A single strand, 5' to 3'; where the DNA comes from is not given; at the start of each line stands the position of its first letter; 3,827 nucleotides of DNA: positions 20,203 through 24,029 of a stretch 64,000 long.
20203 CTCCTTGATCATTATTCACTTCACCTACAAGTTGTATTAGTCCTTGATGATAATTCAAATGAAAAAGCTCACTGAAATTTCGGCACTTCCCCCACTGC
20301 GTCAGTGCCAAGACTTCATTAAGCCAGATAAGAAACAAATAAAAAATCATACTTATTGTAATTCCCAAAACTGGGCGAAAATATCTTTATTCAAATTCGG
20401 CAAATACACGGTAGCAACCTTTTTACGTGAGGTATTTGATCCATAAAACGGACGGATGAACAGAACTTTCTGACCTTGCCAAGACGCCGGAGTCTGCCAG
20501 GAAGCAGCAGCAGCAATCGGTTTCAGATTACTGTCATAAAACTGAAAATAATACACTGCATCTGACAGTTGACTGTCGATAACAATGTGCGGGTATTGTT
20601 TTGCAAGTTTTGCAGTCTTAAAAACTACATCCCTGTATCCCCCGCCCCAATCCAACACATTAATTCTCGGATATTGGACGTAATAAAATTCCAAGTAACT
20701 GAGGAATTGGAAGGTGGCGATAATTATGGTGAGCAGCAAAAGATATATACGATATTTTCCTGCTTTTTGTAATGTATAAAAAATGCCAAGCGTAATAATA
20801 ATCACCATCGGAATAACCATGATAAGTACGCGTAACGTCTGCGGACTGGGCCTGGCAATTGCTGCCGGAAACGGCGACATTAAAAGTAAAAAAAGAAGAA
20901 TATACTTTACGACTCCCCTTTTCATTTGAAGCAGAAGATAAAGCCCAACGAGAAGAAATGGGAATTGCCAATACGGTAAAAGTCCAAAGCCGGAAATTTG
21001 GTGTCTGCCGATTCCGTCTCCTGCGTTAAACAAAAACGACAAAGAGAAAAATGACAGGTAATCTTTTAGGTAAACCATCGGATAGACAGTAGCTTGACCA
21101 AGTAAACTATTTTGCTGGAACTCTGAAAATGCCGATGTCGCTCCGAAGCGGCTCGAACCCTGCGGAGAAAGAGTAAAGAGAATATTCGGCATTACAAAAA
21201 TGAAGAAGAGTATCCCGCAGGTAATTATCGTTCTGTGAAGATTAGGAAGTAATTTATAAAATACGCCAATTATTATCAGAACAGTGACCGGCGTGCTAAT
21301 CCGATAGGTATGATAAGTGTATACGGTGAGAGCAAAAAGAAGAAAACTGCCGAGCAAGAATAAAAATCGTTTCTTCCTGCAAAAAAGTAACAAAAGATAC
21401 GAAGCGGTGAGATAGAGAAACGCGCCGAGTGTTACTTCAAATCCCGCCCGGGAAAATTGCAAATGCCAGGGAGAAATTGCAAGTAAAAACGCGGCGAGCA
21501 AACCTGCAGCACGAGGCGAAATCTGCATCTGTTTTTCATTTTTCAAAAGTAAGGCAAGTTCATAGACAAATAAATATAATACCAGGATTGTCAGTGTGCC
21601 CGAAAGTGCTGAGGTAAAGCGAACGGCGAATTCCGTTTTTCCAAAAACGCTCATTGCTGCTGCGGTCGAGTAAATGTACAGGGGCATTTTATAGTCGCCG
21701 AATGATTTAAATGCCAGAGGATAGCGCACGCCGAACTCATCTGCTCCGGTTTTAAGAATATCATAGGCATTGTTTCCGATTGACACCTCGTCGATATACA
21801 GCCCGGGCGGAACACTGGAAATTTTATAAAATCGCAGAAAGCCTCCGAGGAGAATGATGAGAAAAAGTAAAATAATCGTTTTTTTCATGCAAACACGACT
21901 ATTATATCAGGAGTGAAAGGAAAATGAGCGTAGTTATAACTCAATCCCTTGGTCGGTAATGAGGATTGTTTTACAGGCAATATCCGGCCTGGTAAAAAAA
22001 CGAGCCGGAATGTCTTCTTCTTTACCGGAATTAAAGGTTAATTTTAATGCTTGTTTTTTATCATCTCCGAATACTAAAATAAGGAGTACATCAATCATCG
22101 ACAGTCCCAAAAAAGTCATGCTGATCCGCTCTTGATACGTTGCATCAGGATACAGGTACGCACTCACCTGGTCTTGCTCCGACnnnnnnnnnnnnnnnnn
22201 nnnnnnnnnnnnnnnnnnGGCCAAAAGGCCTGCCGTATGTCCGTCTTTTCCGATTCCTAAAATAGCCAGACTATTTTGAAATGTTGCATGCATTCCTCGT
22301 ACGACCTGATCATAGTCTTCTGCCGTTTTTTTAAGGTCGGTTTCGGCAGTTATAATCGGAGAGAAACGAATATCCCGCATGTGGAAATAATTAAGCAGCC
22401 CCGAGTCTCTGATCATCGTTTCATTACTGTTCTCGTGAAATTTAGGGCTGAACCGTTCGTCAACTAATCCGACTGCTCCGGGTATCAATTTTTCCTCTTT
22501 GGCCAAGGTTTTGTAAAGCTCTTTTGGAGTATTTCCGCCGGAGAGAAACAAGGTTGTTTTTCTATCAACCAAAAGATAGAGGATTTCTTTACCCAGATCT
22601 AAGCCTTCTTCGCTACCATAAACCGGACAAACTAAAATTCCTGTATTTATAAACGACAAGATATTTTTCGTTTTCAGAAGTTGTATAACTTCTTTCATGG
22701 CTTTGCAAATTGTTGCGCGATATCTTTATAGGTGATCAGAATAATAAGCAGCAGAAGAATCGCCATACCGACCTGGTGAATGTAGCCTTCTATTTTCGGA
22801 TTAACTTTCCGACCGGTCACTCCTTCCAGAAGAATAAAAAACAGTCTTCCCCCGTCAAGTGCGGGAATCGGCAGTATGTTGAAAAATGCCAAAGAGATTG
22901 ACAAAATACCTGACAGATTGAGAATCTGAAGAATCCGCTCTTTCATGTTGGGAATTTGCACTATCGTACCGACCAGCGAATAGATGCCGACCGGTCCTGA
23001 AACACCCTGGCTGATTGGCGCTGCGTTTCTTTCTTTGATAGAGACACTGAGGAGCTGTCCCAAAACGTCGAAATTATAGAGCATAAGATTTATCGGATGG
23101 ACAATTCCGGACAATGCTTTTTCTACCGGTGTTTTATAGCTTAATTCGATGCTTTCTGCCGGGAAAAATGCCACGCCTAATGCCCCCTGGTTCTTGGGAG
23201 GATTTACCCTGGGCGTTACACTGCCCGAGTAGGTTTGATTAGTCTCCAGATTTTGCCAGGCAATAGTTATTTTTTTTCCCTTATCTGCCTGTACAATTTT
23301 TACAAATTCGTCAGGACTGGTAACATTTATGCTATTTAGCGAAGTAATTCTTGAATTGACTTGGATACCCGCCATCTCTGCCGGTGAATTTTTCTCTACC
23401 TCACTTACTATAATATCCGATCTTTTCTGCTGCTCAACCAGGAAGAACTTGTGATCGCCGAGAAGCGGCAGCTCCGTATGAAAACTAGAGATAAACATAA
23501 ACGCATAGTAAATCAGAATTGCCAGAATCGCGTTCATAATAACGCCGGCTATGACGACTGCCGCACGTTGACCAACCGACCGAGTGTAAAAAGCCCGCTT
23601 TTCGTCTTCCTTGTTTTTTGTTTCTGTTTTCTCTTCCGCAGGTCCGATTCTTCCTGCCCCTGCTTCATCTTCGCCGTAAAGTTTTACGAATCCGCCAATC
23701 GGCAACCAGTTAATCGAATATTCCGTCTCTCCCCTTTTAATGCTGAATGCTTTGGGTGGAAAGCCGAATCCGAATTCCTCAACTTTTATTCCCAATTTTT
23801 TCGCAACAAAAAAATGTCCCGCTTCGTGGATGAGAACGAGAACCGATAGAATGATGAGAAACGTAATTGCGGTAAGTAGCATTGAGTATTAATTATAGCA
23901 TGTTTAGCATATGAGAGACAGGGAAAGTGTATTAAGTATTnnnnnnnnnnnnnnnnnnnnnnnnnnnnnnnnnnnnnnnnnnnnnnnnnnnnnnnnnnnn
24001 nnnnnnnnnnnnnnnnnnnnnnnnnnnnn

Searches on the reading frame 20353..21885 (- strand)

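Call 54: search_protein_families(library=pfam, proteins=[window:20353-21885:-], max_evalue=0.001)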
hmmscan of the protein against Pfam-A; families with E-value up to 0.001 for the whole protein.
window:20353-21885:- (510 aa): 1 family
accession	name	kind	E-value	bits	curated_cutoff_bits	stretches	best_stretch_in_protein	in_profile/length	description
PF13231.12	PMT_2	-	8.6e-06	26.5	26.1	1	68-236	4-159/160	Dolichyl-phosphate-mannose-protein mannosyltransferase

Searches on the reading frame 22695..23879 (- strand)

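Call 54: search_protein_families(library=pfam, proteins=[window:22695-23879:-], max_evalue=0.001)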
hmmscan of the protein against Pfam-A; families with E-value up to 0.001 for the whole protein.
window:22695-23879:- (394 aa): 5 families
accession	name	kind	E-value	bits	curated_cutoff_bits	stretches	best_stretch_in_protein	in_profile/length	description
PF02163.28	Peptidase_M50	-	3.1e-53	180.8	27.2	1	7-378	2-221/221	Peptidase family M50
PF17820.7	PDZ_6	-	2e-12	47.1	27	1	157-209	1-53/54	PDZ domain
PF13180.12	PDZ_2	-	1e-05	26.1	27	1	151-206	9-65/80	PDZ domain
PF00595.29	PDZ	-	5.2e-05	24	23.2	1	149-204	18-76/81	PDZ domain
PF04495.20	GRASP55_65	-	5.2e-05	24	27.7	1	155-237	44-126/138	GRASP55/65 PDZ-like domain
